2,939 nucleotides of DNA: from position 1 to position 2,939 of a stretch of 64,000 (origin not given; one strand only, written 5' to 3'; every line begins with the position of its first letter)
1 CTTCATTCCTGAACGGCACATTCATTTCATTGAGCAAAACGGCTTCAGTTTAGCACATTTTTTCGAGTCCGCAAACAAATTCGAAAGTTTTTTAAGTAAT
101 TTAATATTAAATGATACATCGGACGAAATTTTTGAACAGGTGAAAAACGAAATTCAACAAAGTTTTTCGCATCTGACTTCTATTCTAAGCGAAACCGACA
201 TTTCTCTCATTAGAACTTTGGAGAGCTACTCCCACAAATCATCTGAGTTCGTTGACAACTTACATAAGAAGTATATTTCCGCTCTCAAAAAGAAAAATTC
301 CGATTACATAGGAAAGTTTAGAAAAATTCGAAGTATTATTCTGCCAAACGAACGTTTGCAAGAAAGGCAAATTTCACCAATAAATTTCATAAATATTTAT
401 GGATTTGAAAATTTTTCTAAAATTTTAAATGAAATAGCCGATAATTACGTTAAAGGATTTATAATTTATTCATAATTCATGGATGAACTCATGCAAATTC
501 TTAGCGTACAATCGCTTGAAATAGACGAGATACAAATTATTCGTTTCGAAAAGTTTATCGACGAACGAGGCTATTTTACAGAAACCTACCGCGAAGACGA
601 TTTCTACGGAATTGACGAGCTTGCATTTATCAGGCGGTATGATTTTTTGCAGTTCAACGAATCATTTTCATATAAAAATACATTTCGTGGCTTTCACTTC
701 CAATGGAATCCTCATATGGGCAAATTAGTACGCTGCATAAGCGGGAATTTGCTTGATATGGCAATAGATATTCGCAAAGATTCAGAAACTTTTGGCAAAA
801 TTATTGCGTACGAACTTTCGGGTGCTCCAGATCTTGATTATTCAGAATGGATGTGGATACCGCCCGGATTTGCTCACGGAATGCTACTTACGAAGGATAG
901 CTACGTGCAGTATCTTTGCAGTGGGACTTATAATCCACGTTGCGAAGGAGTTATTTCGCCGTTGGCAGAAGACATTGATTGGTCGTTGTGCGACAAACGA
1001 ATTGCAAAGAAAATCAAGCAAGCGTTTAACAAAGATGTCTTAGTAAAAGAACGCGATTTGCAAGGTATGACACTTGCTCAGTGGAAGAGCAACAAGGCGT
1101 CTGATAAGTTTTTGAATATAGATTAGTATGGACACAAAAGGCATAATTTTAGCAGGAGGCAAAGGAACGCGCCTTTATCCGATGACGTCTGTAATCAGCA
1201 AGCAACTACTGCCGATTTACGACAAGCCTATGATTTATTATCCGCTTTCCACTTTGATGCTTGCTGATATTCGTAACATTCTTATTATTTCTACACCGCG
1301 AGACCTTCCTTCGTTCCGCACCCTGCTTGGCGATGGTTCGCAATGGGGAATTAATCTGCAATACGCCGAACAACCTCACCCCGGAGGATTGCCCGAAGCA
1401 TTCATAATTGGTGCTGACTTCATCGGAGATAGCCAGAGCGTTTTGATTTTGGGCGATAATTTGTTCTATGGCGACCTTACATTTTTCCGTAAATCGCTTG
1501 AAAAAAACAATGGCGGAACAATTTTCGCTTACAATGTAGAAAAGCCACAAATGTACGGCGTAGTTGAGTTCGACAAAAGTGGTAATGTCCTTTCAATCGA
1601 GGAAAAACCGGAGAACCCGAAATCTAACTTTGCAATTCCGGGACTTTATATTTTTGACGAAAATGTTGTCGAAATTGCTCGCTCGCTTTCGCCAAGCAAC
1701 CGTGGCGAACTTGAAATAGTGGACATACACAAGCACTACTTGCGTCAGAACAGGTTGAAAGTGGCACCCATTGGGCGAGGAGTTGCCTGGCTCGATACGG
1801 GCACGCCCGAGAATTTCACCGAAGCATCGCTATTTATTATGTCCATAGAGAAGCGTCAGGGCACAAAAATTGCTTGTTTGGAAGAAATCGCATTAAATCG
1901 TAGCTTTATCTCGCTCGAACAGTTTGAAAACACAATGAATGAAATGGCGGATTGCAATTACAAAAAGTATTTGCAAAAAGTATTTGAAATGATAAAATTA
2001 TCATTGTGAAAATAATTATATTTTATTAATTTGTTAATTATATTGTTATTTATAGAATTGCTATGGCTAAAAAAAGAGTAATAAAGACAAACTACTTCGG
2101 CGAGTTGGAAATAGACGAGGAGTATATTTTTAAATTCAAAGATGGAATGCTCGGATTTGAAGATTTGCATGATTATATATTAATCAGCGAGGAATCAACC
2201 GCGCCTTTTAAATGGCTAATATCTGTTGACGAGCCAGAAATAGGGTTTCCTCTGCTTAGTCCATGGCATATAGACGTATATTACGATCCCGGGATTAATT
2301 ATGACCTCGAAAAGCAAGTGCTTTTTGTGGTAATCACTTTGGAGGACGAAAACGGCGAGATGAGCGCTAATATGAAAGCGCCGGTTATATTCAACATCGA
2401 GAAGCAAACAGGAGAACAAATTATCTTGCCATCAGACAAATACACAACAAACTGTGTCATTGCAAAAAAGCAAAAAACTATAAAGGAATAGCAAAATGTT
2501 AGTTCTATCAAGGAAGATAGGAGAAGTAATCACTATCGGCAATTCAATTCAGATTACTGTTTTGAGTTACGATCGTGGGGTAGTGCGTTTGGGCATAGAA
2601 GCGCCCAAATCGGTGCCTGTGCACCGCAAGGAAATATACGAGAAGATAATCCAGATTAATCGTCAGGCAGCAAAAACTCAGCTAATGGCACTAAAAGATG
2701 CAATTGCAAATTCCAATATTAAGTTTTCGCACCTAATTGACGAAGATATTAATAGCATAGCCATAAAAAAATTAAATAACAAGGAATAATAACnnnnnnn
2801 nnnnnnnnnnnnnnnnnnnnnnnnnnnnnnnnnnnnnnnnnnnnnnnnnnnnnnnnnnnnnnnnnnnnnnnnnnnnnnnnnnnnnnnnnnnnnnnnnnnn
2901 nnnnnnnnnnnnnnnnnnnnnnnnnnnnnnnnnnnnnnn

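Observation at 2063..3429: fliW-csrA co-transcribed with a CheY-like response regulator carrying a Pro/Glu/Thr-rich tail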

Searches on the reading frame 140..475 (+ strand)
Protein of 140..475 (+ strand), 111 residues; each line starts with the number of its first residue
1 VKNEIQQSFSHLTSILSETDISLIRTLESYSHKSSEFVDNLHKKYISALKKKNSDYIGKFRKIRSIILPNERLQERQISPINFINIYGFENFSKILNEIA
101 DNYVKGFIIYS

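Call 68: search_protein_families(library=pfam, proteins=[window:140-475:+], max_evalue=1)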
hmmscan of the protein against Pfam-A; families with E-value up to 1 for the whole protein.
window:140-475:+ (111 aa): 2 families
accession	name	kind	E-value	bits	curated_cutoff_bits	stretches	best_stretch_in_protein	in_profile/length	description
PF24850.1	CC_BshC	-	1e-19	71.4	27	1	1-99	49-147/159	Bacillithiol biosynthesis BshC, C-terminal coiled-coil domain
PF23916.1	TIM-barrel_EndoS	-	0.12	12.5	27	1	13-57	21-63/238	Endo-beta-N-acetylglucosaminidase EndoS TIM-barrel domain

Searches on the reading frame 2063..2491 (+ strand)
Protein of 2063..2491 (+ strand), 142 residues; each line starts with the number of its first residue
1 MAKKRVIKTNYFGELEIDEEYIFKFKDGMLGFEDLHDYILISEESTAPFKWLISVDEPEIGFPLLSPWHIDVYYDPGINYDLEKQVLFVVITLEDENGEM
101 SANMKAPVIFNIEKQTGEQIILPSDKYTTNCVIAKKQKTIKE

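Call 3: search_protein_families(library=pfam, proteins=[window:2063-2491:+], max_evalue=0.01)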
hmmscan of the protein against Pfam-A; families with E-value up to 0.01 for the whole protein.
window:2063-2491:+ (142 aa): 1 family
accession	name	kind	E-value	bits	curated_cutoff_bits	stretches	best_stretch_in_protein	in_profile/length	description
PF02623.20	FliW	-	1.3e-26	93.2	25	1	24-130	2-119/122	FliW protein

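Call 9: search_protein_families(library=ncbifam, proteins=[window:2063-2491:+], max_evalue=0.01)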
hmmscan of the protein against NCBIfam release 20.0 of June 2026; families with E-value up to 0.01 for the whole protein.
window:2063-2491:+ (142 aa): 8 families
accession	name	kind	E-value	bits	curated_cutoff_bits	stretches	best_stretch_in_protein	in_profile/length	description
NF009798.0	PRK13285.2-1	equivalog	6.9e-30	103.9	208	1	6-137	2-143/159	flagellar assembly protein FliW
NF009793.2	PRK13285.1-1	equivalog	3.5e-29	101.1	130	1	13-131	1-129/132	flagellar assembly protein FliW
NF009801.0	PRK13285.2-4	equivalog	4e-24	84.8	223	1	7-139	3-143/152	flagellar assembly protein FliW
NF009799.0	PRK13285.2-2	equivalog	1.1e-23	83.6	165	1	7-135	4-139/150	flagellar assembly protein FliW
NF009800.0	PRK13285.2-3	equivalog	1.7e-19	70.2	226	1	7-134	3-138/149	flagellar assembly protein FliW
NF009792.0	PRK13284.1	equivalog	1.1e-16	61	171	1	7-122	3-133/146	flagellar assembly protein FliW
NF009790.1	PRK13282.1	equivalog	1.1e-06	28.8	135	1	23-132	3-118/128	flagellar assembly protein FliW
NF009791.1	PRK13283.1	equivalog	3.1e-05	24.2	169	1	25-135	5-122/129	flagellar assembly protein FliW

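Call 43: find_related_loci(query=A2, collection=metagenome_contigs, flank=3000)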
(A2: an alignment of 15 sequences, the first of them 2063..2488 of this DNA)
Query A2 (142 aa) in metagenome_contigs; peptide patterns used: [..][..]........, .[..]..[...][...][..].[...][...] (x = any residue, [..] = any of these).
126 stretches matched a pattern; 79 encode a relative of the query (tblastn E <= 1e-3); 79 distinct loci.
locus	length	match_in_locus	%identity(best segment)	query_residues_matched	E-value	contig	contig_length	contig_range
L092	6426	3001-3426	98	1-142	3e-91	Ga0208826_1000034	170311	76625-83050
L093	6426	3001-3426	94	1-142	9e-89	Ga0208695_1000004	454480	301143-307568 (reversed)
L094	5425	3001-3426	91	1-142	6e-86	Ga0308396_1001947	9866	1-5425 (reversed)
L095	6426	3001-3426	91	1-142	6e-86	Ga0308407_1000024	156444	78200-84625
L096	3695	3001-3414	64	1-138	1e-60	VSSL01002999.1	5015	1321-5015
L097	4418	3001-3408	63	3-138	1e-59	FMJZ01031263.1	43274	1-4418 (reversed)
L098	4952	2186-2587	64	3-136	2e-59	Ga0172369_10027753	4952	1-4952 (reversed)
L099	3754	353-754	64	3-136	2e-59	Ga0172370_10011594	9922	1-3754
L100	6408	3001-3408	64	3-138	7e-59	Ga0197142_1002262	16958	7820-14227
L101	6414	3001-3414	63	1-138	1e-58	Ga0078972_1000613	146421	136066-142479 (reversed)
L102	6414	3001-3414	63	1-138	1e-58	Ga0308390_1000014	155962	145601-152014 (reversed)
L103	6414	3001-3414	63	1-138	1e-58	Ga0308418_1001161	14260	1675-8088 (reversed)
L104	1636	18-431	62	1-138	2e-59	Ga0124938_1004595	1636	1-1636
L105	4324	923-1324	61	5-138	1e-56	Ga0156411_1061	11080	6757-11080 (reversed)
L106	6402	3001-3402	61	5-138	1e-56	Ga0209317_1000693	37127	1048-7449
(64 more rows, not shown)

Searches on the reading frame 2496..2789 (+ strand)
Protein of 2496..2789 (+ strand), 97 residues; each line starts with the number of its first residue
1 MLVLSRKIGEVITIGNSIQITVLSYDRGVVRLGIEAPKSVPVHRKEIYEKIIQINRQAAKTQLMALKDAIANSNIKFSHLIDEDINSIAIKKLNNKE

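Call 3: search_protein_families(library=pfam, proteins=[window:2496-2789:+], max_evalue=0.01)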
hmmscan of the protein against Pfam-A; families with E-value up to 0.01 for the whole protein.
window:2496-2789:+ (97 aa): 1 family
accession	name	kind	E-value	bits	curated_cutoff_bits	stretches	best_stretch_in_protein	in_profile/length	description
PF02599.21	CsrA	-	8.5e-24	83.7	27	1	1-51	1-51/53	Global regulator protein family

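Call 9: search_protein_families(library=ncbifam, proteins=[window:2496-2789:+], max_evalue=0.01)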
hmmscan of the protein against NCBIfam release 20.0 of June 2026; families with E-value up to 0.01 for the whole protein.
window:2496-2789:+ (97 aa): 3 families
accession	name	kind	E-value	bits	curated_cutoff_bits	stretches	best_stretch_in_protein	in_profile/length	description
TIGR00202.1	csrA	equivalog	4.2e-24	84.5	70.1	1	1-60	1-60/69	carbon storage regulator CsrA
NF002469.0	PRK01712.1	equivalog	2.8e-22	78.5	73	1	1-61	1-61/65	carbon storage regulator CsrA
NF001844.0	PRK00568.1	equivalog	2e-18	66.2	106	1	1-61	1-61/76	carbon storage regulator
